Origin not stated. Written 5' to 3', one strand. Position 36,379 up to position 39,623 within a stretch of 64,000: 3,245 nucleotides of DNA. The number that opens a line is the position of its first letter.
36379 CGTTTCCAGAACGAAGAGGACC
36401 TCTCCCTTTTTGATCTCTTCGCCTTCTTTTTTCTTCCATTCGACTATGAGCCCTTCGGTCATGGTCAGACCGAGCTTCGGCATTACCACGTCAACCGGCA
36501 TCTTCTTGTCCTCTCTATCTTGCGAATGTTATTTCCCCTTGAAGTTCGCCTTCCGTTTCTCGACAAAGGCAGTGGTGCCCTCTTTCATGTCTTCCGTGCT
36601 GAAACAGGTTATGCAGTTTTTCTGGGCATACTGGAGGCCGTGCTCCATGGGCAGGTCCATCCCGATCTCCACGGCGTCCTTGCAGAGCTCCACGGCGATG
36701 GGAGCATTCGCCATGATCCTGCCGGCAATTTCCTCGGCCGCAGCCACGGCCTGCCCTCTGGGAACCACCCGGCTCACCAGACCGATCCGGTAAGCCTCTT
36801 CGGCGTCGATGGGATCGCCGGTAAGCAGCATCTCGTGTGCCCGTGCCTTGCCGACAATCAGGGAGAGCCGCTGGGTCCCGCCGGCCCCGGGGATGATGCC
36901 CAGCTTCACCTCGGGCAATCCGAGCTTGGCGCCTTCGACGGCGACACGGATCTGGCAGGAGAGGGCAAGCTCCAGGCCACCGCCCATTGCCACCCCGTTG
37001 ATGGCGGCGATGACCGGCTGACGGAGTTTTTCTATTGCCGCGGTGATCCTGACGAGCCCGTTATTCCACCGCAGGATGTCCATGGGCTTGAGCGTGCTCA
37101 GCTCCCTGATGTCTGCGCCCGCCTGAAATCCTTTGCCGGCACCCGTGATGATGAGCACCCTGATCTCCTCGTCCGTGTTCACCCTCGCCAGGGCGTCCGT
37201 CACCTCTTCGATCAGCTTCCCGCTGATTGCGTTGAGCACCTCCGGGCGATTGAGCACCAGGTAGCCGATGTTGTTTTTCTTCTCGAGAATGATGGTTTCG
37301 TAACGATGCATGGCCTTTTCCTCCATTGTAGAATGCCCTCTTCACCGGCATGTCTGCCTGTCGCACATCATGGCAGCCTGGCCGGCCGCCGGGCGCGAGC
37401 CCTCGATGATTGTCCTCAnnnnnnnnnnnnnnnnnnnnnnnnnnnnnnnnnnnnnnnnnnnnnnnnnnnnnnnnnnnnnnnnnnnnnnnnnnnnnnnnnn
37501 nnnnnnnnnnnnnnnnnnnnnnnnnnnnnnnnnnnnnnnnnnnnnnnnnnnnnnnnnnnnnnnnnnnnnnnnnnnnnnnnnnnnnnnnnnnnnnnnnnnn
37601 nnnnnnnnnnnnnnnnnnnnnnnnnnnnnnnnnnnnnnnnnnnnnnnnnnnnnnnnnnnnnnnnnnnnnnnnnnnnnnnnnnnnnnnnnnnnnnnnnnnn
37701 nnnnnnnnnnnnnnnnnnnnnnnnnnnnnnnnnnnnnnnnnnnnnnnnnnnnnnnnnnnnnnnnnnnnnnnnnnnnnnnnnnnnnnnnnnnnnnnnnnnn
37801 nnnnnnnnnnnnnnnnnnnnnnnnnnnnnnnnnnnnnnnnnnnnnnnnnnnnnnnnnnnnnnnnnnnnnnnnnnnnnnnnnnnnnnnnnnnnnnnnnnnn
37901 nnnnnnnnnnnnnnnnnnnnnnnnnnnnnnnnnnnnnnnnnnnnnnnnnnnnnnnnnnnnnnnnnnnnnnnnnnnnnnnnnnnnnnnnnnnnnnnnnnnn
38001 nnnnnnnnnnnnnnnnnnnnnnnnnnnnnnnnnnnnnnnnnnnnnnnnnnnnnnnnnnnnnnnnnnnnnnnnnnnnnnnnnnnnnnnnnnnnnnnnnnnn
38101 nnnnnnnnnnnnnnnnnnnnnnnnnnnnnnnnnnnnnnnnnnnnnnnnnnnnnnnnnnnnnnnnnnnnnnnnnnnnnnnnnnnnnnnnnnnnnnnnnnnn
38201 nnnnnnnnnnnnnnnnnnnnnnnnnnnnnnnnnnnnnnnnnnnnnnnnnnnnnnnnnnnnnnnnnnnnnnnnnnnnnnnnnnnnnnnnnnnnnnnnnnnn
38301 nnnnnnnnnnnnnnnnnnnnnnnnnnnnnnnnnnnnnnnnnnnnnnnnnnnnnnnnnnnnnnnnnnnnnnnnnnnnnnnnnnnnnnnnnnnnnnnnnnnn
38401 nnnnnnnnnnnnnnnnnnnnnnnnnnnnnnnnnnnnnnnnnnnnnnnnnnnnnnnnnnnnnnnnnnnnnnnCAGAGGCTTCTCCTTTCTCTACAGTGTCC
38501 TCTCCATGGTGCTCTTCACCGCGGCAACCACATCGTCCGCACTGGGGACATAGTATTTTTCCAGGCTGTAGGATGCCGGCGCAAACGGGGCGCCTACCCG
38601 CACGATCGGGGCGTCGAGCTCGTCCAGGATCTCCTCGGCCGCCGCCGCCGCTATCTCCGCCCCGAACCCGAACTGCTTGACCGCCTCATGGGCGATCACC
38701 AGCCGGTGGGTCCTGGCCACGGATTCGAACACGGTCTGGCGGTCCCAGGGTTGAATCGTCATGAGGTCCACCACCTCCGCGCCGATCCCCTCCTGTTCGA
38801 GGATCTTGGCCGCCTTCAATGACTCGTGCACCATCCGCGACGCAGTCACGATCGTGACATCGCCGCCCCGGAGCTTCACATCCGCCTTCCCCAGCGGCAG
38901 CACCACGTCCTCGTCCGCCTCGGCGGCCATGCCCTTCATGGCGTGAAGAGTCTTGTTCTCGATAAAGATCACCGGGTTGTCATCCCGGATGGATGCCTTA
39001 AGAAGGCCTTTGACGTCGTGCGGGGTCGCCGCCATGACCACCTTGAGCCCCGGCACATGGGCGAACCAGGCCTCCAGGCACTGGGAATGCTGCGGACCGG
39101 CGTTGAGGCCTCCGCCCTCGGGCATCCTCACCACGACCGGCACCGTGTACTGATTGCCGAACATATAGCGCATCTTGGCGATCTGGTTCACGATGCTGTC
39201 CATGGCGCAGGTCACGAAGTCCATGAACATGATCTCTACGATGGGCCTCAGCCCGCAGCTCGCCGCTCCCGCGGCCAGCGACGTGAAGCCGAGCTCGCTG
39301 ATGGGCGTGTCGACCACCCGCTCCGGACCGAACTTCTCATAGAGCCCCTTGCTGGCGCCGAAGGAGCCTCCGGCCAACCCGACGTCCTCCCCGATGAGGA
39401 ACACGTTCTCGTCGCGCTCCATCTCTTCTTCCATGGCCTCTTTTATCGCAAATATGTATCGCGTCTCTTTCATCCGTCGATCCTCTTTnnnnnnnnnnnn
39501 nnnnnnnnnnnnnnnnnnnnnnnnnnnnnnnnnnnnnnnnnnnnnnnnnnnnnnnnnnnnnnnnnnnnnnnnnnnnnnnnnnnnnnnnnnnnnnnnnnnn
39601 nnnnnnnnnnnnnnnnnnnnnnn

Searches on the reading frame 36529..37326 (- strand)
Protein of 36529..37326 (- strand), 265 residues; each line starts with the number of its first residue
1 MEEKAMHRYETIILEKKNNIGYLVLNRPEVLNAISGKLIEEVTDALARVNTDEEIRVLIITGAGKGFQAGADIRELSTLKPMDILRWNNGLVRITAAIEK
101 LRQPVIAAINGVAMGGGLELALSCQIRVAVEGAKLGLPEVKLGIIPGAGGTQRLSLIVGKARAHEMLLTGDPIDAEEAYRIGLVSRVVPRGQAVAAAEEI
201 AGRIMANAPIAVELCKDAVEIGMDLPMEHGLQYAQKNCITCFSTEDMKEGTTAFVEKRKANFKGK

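Call 13: search_protein_families(library=pfam, proteins=[window:36529-37326:-], max_evalue=0.00001)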
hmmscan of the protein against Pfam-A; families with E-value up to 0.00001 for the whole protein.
window:36529-37326:- (265 aa): 2 families
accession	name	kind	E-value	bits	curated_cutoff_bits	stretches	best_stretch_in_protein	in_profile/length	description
PF00378.25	ECH_1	-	7e-66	222.6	27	1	15-264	1-250/251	Enoyl-CoA hydratase/isomerase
PF16113.10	ECH_2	-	1.2e-36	127.3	27.2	1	21-248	2-232/335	Enoyl-CoA hydratase/isomerase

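Call 60: search_protein_families(library=ncbifam, proteins=[window:36529-37326:-], max_evalue=1e-10)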
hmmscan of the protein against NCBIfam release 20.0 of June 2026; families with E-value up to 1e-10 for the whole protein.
window:36529-37326:- (265 aa): 73 families (the best 25 are shown)
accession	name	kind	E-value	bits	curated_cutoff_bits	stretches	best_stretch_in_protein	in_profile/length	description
NF004475.0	PRK05809.1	subfamily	3.6e-83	279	394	1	9-265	3-260/260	short-chain-enoyl-CoA hydratase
NF004517.0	PRK05862.1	equivalog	1.4e-76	257.4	396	1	8-263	2-255/257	enoyl-CoA hydratase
NF051848.1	EnCoAHydtEchA19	equivalog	4.3e-76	255.9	400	1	12-265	2-258/258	enoyl-CoA hydratase EchA19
NF006007.0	PRK08138.1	subfamily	2.7e-75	253.1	355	1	11-265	8-261/261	enoyl-CoA hydratase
NF005802.0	PRK07657.1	equivalog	3.3e-74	249.7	363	1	16-265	10-260/260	enoyl-CoA hydratase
NF007239.0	PRK09674.1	equivalog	2.4e-71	240.2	371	1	10-265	4-257/257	2,3-dehydroadipyl-CoA hydratase PaaF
NF005803.0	PRK07658.1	equivalog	4.4e-71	239.3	313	1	11-265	3-257/257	enoyl-CoA hydratase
NF004634.0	PRK05980.1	equivalog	2.2e-63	214.1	375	1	10-264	3-262/263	crotonase/enoyl-CoA hydratase family protein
NF006699.0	PRK09245.1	subfamily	2.5e-62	210.5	354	1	10-264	3-265/266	crotonase/enoyl-CoA hydratase family protein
NF005864.0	PRK07799.1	equivalog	7.9e-62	208.8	316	1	6-264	4-265/266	crotonase/enoyl-CoA hydratase family protein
NF006566.0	PRK09076.1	subfamily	1e-60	205.5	286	1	9-263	4-258/260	enoyl-CoA hydratase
NF006100.0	PRK08252.1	subfamily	3.7e-60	203.6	282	1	10-265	3-254/254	crotonase/enoyl-CoA hydratase family protein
NF004781.0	PRK06127.1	subfamily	3.2e-59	200.8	291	1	5-265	6-269/269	enoyl-CoA hydratase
NF004840.0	PRK06190.1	equivalog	1.5e-58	198.4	253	1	11-244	5-238/260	enoyl-CoA hydratase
NF005073.0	PRK06495.1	subfamily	3.2e-57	193.7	296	1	11-265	5-257/257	enoyl-CoA hydratase/isomerase family protein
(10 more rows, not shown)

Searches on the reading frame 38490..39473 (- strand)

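Call 13: search_protein_families(library=pfam, proteins=[window:38490-39473:-], max_evalue=0.00001)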
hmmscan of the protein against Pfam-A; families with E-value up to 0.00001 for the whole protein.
window:38490-39473:- (327 aa): 2 families
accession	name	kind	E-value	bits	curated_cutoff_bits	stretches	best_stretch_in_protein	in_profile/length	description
PF02779.29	Transket_pyr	-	2.3e-44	151.6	27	1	6-176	5-171/174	Transketolase, pyrimidine binding domain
PF02780.25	Transketolase_C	-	1.2e-39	135.5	25.9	1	195-315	1-124/124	Transketolase, C-terminal domain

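Call 60: search_protein_families(library=ncbifam, proteins=[window:38490-39473:-], max_evalue=1e-10)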
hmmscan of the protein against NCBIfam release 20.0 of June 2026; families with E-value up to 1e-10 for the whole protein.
window:38490-39473:- (327 aa): 6 families
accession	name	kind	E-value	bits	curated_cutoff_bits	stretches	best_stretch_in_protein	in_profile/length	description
NF006667.0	PRK09212.1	subfamily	2.4e-109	365.2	321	1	5-325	5-325/327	pyruvate dehydrogenase complex E1 component subunit beta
NF008854.0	PRK11892.1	equivalog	2.1e-104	349.8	454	1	9-324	147-463/464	pyruvate dehydrogenase complex E1 component subunit beta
NF004559.0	PRK05899.2-5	equivalog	4.9e-20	71.3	488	1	12-324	326-625/627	transketolase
TIGR00204.1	dxs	equivalog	4.5e-19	68.4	465.95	1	42-282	344-573/616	1-deoxy-D-xylulose-5-phosphate synthase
NF008968.0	PRK12315.1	subfamily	7.2e-16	57.6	510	1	5-277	280-536/582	1-deoxy-D-xylulose-5-phosphate synthase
NF003933.0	PRK05444.2-2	equivalog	1.2e-15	57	395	1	42-294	327-572/606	1-deoxy-D-xylulose-5-phosphate synthase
